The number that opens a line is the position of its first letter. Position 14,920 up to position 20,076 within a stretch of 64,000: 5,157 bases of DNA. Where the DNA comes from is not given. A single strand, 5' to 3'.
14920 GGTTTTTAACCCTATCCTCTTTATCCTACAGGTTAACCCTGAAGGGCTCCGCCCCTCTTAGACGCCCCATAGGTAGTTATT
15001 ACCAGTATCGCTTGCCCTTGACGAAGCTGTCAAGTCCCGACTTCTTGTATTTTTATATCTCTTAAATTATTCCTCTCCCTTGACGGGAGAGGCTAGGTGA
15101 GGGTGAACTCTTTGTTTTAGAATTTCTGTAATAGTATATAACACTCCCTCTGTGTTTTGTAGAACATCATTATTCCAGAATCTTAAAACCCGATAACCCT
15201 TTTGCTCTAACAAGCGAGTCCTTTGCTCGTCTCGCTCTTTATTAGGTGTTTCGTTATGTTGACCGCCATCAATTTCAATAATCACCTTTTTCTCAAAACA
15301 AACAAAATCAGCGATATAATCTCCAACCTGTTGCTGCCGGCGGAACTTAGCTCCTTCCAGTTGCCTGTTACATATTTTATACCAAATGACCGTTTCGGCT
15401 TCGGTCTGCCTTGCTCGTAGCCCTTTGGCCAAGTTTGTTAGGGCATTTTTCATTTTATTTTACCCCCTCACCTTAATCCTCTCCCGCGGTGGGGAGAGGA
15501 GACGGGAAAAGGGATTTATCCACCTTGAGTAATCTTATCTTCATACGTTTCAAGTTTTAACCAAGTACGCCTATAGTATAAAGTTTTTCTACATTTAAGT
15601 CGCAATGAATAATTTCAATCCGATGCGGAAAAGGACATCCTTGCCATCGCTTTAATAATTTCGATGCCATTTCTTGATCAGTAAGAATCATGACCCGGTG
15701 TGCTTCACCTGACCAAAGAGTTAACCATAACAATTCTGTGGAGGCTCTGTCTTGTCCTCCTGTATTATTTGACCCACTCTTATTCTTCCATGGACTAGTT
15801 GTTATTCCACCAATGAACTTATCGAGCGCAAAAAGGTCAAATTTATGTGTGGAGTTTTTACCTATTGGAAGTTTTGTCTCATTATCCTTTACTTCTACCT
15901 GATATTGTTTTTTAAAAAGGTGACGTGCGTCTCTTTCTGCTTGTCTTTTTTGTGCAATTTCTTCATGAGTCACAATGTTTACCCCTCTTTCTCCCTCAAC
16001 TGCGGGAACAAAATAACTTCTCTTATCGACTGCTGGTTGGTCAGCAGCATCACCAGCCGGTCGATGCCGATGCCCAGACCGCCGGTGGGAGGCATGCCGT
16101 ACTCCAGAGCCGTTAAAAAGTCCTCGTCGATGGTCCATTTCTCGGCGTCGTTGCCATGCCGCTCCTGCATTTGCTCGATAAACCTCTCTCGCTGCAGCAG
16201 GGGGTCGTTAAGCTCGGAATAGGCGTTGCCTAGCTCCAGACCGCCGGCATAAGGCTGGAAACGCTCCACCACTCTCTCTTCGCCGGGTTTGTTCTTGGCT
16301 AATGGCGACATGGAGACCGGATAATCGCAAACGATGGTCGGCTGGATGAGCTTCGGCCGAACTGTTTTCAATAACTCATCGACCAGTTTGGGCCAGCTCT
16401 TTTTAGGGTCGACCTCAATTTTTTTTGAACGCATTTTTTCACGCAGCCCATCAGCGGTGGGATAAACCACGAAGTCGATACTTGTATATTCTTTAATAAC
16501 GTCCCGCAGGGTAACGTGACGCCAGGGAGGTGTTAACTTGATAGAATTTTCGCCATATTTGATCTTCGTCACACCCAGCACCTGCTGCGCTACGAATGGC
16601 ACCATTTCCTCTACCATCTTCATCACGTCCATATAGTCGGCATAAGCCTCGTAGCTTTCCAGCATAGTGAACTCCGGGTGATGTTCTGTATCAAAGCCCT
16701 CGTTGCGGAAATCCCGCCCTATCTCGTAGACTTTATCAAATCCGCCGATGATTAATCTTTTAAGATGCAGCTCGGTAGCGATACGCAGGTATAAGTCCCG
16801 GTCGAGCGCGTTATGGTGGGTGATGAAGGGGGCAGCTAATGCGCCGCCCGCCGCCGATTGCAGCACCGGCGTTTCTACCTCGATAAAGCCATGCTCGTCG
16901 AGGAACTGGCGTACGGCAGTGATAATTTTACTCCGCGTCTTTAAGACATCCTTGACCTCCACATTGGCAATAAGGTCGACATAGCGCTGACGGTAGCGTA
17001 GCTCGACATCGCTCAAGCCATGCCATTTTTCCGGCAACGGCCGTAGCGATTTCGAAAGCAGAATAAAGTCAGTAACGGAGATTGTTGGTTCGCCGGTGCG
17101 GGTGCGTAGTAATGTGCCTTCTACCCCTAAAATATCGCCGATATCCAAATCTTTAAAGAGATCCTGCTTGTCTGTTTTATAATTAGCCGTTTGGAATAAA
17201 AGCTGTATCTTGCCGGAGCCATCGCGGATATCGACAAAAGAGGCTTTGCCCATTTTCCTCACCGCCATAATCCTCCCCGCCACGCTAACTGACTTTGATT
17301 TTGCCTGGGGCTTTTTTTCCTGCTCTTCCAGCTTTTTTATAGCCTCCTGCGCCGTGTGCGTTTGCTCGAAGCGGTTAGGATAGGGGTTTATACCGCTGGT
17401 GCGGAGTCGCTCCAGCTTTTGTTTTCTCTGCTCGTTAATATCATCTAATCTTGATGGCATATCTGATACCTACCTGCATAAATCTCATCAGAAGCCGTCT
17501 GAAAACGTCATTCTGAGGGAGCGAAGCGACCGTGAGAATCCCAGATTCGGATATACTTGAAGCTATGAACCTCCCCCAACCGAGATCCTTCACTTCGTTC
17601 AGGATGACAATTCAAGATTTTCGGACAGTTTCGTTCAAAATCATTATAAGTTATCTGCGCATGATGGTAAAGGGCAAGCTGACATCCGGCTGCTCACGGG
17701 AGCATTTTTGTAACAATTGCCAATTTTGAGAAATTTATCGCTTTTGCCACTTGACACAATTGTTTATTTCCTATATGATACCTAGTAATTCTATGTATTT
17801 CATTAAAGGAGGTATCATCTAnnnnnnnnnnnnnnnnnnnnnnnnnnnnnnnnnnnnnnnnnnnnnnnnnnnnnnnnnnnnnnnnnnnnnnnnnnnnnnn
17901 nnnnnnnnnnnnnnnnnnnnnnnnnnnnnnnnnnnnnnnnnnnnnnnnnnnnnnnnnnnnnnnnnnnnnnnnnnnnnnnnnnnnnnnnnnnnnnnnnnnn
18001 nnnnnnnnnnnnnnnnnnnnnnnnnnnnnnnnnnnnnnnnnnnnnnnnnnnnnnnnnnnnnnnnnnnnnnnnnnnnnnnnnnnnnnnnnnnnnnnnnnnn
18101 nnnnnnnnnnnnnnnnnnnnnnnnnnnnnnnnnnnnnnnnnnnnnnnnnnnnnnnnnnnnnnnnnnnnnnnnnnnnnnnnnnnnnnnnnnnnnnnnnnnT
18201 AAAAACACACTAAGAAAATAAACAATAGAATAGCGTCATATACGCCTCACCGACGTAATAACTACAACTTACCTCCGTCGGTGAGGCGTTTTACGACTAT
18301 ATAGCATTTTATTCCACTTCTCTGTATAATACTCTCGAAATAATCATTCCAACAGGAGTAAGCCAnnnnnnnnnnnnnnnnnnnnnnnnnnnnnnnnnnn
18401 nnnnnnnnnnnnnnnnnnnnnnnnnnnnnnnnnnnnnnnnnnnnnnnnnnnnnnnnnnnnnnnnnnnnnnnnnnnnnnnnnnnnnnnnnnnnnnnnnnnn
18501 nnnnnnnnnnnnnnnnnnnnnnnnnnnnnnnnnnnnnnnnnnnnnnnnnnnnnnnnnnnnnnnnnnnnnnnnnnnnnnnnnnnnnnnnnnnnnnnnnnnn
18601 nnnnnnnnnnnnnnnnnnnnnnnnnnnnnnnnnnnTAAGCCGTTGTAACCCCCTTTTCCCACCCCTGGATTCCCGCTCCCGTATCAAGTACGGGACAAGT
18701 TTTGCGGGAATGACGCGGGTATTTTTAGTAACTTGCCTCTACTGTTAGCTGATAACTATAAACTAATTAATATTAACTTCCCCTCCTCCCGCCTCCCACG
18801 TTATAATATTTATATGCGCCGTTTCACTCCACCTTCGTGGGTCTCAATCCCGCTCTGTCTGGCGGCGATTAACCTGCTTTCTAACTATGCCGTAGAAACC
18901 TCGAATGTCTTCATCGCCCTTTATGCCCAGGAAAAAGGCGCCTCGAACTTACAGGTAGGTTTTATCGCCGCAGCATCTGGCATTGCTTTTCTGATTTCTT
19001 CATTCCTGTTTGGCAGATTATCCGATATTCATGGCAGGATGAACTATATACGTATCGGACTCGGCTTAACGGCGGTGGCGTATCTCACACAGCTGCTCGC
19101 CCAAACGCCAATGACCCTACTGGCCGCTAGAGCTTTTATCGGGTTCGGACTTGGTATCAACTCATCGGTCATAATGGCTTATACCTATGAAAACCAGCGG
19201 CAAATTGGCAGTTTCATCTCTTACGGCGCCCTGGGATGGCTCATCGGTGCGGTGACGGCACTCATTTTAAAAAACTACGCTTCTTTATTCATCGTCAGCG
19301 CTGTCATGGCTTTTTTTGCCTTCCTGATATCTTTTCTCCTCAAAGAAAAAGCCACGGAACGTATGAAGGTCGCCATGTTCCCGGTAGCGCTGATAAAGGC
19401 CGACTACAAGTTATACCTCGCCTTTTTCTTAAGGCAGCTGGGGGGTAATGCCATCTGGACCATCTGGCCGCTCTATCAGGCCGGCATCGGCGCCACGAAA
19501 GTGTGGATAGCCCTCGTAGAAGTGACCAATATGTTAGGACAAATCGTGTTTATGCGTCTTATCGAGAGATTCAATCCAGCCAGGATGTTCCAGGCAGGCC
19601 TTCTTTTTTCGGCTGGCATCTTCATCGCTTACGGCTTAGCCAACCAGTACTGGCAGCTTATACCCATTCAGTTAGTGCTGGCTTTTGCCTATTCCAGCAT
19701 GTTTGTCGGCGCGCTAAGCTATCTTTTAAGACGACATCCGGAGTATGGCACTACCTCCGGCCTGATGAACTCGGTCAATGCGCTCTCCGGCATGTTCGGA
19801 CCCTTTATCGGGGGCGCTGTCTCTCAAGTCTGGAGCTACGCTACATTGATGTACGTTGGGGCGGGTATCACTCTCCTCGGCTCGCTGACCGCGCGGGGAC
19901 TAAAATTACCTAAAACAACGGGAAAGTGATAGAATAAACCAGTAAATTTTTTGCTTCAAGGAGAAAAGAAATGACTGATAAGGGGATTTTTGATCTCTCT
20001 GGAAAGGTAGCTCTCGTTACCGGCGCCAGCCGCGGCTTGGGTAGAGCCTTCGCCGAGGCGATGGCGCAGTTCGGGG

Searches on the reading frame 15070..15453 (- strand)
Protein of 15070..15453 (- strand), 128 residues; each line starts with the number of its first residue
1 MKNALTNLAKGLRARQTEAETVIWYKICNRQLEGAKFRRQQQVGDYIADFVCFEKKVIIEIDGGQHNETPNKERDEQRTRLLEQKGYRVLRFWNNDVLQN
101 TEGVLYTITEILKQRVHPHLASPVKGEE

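Call 57: search_protein_families(library=pfam, proteins=[window:15070-15453:-], max_evalue=0.001)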
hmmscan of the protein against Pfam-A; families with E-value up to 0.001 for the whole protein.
window:15070-15453:- (128 aa): 2 families
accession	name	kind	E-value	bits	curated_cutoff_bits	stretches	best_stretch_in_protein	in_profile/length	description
PF04480.18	DUF559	-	1.1e-39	135.1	20.6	1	5-112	3-108/109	Protein of unknown function (DUF559)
PF18741.7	MTES_1575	-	3.2e-10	40.4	38.2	1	33-110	12-94/96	REase_MTES_1575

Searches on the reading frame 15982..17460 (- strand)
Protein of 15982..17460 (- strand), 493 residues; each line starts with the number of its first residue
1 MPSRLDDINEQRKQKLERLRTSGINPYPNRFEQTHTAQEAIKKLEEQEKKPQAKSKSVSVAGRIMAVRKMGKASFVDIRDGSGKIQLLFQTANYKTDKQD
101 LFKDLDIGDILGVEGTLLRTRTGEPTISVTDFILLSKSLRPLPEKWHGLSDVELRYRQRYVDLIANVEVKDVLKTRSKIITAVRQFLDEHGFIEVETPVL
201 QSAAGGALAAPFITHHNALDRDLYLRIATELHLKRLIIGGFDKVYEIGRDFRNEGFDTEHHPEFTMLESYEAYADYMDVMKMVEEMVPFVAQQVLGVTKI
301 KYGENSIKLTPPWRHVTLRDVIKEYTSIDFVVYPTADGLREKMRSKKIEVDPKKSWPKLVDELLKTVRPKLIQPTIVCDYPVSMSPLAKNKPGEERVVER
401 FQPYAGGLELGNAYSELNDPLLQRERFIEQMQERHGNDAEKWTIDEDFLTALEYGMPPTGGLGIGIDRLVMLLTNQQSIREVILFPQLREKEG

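Call 57: search_protein_families(library=pfam, proteins=[window:15982-17460:-], max_evalue=0.001)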
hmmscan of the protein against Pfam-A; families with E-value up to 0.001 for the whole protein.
window:15982-17460:- (493 aa): 3 families
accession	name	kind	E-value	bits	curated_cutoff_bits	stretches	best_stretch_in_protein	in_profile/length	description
PF00152.25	tRNA-synt_2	-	1e-90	304.4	25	1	152-488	2-307/308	tRNA synthetases class II (D, K and N)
PF01336.31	tRNA_anti-codon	-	2.3e-17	63.1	27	1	58-135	1-75/75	OB-fold nucleic acid binding domain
PF01409.25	tRNA-synt_2d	-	0.00035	20.6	19.8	0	243-312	104-172/246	tRNA synthetases class II core domain (F)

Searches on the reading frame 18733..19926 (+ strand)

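Call 57: search_protein_families(library=pfam, proteins=[window:18733-19926:+], max_evalue=0.001)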
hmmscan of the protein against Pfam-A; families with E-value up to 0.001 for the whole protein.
window:18733-19926:+ (398 aa): 2 families
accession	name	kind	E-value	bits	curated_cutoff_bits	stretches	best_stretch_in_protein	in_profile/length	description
PF07690.21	MFS_1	-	1.4e-30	106.9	33.4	2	45-207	3-177/347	Major Facilitator Superfamily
PF12832.13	MFS_1_like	-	2.1e-10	40.7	25.2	1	60-367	21-365/373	MFS_1 like family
